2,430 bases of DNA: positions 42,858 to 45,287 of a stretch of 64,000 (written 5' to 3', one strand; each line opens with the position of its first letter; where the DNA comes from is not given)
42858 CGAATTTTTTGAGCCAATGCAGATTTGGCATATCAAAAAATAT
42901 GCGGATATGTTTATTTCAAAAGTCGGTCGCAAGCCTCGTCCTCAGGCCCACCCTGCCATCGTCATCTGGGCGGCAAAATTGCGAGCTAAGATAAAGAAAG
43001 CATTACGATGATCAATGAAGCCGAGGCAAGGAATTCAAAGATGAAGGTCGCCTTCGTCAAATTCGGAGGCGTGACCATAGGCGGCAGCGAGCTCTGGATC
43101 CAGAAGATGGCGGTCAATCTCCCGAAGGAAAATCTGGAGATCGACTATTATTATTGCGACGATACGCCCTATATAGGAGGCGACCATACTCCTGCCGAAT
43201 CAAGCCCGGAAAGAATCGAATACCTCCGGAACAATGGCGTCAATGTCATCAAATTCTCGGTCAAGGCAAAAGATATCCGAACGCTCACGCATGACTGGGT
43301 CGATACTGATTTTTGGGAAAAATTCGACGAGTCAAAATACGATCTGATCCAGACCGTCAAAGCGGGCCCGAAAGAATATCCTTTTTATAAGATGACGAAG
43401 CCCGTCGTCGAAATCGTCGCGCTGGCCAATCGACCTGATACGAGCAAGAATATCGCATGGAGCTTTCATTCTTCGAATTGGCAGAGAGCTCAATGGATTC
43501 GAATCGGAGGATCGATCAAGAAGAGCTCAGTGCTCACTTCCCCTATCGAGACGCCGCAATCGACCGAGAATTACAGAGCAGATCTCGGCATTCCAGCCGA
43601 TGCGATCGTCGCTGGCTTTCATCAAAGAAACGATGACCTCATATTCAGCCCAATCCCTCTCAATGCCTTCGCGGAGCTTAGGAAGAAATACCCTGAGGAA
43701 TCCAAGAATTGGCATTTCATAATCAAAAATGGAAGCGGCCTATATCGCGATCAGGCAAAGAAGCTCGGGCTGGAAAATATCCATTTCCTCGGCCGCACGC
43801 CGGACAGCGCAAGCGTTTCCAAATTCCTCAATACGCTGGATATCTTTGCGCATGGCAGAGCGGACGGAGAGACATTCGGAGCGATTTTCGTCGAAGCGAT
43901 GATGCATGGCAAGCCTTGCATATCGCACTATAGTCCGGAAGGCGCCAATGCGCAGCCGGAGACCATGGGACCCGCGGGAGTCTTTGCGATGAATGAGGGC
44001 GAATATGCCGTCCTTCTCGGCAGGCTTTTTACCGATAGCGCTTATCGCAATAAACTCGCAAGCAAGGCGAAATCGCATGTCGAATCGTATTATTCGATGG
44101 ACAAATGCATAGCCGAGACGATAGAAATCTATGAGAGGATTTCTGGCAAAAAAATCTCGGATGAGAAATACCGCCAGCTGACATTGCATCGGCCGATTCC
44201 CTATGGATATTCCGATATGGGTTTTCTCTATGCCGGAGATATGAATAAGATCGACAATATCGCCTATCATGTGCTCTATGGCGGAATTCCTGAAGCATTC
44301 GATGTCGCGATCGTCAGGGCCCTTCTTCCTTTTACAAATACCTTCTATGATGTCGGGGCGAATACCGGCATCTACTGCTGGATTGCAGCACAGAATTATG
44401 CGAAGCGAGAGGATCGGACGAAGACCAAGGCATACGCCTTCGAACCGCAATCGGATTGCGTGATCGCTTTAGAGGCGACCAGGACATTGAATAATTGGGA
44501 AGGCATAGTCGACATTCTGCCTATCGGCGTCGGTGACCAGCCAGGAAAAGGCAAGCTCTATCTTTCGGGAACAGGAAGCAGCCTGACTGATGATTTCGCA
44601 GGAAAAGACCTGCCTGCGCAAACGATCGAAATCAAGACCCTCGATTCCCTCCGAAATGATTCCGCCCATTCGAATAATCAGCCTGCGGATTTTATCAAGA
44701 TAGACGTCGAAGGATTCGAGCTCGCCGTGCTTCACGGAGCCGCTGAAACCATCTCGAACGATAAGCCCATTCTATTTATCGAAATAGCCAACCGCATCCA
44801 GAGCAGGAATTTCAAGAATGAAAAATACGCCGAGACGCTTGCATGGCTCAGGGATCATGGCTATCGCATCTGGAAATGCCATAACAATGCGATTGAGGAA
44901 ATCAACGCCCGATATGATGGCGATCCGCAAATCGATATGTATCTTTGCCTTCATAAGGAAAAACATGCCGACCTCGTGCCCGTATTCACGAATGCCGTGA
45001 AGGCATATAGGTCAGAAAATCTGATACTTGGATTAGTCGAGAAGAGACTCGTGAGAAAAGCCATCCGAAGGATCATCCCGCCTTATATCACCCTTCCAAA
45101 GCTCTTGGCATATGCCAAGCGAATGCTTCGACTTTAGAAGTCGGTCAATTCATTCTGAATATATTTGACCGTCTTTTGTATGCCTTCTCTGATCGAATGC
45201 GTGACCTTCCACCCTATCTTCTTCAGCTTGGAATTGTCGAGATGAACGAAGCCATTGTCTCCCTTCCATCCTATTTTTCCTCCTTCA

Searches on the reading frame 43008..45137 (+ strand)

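Call 38: search_protein_families(library=pfam, proteins=[window:43008-45137:+], max_evalue=0.001)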
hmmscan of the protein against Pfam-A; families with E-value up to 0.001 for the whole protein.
window:43008-45137:+ (709 aa): 3 families
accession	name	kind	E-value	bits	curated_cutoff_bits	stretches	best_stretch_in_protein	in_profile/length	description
PF05050.19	Methyltransf_21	-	4.1e-20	73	22.7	1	448-621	1-173/173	Methyltransferase FkbM domain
PF00534.26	Glycos_transf_1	-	5.2e-10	39.6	26.4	1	218-355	34-170/172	Glycosyl transferases group 1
PF13692.12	Glyco_trans_1_4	-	8e-09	36.3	27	1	218-312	21-110/142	Glycosyl transferases group 1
